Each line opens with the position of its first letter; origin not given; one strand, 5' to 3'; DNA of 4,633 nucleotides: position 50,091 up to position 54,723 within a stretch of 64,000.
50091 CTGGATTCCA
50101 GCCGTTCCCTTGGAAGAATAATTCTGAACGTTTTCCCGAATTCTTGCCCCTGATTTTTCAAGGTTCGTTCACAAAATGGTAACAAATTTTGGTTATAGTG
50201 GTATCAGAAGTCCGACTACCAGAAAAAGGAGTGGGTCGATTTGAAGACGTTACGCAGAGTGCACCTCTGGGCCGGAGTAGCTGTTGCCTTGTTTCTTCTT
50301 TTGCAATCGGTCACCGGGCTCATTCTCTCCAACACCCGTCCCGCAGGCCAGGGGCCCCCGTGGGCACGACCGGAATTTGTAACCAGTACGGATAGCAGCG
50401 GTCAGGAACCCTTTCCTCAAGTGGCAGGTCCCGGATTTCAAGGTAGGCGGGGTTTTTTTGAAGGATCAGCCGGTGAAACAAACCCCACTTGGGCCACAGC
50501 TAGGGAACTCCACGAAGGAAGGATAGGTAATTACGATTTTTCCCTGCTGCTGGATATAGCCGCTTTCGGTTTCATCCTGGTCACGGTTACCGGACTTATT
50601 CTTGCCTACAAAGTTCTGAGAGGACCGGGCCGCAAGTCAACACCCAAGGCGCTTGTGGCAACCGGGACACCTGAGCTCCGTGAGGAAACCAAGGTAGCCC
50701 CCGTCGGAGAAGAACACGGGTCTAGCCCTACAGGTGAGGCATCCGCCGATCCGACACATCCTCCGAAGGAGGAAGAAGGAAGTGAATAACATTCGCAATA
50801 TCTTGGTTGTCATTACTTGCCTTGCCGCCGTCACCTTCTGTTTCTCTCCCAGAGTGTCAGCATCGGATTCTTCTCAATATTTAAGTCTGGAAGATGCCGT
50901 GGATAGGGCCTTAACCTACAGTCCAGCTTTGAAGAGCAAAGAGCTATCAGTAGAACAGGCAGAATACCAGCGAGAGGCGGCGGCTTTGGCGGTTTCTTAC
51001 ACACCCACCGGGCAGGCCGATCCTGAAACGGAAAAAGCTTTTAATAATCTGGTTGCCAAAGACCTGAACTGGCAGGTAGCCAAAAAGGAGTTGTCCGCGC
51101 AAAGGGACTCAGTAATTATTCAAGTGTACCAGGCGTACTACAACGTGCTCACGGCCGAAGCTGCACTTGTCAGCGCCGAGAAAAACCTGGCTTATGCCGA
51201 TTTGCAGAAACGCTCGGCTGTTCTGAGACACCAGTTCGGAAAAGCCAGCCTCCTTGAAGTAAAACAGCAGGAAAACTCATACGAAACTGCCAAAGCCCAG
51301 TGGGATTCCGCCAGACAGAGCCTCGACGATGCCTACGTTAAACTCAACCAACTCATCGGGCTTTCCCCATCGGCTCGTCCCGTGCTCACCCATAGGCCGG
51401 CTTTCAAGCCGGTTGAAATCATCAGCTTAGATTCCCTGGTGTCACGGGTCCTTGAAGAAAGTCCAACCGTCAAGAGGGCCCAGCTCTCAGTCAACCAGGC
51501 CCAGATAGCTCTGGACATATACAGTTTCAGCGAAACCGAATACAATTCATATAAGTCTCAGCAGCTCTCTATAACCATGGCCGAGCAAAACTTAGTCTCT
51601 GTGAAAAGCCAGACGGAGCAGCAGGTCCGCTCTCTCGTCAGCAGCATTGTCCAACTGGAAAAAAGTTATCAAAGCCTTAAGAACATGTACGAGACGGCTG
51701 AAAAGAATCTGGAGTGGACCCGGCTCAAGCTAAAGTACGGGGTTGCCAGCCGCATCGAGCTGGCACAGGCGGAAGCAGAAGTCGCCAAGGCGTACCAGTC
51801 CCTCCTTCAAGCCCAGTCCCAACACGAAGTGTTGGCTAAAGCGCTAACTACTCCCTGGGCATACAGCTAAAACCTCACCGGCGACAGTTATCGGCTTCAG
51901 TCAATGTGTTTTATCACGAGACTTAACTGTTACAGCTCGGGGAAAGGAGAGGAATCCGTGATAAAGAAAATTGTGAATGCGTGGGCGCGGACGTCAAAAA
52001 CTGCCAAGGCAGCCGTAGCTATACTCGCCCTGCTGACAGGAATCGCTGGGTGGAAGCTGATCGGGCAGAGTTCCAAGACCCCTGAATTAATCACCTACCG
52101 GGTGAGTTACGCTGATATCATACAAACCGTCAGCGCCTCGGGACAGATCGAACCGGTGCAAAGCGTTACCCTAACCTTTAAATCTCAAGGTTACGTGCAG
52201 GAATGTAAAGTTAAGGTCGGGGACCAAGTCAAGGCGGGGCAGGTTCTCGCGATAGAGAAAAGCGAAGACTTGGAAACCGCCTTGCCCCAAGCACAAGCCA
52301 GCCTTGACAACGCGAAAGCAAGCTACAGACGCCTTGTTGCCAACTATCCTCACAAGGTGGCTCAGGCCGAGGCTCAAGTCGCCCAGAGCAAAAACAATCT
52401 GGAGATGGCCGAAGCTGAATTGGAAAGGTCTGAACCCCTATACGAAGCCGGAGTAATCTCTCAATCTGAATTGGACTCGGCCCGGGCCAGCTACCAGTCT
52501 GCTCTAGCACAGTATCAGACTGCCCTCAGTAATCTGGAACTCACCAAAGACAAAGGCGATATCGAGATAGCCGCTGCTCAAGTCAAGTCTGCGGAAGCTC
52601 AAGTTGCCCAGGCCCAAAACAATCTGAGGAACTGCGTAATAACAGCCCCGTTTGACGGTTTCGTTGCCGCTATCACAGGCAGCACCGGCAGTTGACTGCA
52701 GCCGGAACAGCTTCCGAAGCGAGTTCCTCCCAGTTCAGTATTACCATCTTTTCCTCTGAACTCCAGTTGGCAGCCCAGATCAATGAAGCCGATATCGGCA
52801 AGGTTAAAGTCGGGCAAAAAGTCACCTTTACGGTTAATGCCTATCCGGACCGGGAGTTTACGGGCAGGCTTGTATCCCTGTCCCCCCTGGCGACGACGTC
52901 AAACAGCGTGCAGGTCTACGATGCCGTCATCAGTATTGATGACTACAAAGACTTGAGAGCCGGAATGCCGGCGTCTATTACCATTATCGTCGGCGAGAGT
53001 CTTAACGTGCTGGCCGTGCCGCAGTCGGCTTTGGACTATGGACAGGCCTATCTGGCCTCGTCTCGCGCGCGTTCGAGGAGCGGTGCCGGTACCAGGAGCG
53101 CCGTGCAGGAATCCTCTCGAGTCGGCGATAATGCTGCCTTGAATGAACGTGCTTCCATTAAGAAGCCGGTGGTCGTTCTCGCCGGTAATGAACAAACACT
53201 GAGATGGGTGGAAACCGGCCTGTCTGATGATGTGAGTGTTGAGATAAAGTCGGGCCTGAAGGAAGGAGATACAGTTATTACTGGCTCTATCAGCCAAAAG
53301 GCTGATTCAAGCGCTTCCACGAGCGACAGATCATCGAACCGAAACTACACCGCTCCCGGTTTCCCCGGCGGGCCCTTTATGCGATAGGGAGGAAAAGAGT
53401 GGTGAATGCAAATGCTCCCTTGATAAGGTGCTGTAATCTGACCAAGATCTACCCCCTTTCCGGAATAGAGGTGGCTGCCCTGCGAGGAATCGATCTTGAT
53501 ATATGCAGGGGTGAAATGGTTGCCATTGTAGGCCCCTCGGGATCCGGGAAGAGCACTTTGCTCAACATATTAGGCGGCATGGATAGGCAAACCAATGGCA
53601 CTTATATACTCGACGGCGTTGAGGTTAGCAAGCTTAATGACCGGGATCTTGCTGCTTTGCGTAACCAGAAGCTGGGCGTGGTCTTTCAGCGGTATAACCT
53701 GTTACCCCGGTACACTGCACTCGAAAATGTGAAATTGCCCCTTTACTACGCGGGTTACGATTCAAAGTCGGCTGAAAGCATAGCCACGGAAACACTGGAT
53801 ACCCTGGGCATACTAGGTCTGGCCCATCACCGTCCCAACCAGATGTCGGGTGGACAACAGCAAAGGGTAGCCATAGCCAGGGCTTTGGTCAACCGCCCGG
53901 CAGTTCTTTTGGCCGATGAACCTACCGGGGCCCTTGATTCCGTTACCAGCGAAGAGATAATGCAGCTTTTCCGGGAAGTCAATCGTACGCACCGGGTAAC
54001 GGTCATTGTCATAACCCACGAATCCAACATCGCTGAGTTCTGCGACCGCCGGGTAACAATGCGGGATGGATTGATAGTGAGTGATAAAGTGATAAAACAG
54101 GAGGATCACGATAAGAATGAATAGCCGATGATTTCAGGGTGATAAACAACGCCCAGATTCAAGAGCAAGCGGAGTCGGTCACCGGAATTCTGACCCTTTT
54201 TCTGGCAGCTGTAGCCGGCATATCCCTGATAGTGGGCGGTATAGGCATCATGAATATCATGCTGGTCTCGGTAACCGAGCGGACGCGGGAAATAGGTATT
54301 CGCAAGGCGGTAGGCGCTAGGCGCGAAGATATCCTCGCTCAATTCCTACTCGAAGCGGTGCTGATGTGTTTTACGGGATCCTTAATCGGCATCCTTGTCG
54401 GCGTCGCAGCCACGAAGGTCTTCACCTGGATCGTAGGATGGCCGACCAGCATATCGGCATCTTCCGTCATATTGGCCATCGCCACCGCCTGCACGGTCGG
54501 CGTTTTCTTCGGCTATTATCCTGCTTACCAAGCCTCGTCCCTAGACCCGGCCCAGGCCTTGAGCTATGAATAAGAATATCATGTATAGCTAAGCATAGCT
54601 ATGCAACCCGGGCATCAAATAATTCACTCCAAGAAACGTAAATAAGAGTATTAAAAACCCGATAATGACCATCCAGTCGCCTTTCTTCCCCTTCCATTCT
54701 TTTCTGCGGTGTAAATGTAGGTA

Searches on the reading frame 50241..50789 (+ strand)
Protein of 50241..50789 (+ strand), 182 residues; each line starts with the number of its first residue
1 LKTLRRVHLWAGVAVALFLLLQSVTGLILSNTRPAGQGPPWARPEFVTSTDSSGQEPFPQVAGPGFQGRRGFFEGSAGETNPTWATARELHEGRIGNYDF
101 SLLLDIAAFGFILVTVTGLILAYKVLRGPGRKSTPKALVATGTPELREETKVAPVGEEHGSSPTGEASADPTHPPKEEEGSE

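Call 11: search_protein_families(library=pfam, proteins=[window:50241-50789:+], max_evalue=0.000001)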
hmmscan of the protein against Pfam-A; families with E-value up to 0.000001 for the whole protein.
window:50241-50789:+ (182 aa): 1 family
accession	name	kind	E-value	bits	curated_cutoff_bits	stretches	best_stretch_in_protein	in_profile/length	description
PF03929.21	PepSY_TM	-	1.2e-09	38.9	28.8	1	5-128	1-162/295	PepSY-associated TM region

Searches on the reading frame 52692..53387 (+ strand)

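Call 11: search_protein_families(library=pfam, proteins=[window:52692-53387:+], max_evalue=0.000001)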
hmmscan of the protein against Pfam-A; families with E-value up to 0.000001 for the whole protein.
window:52692-53387:+ (231 aa): 2 families
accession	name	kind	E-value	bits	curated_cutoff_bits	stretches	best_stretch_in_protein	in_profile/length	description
PF13437.12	HlyD_3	-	8.9e-09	36.5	22.2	1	21-91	33-106/106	HlyD family secretion protein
PF16576.10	HlyD_D23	-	1.7e-08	34.5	30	1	5-67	127-188/214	Barrel-sandwich domain of CusB or HlyD membrane-fusion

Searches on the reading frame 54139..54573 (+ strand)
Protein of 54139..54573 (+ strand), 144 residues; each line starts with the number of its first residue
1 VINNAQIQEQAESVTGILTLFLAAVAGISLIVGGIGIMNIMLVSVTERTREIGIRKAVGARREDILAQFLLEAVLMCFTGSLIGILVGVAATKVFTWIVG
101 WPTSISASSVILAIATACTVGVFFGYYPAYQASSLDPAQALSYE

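Call 11: search_protein_families(library=pfam, proteins=[window:54139-54573:+], max_evalue=0.000001)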
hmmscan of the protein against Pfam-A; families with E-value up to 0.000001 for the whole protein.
window:54139-54573:+ (144 aa): 1 family
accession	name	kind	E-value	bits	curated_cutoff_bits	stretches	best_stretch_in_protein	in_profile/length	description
PF02687.27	FtsX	-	2.8e-23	82.7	25.5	1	24-137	2-120/120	FtsX-like permease C-terminal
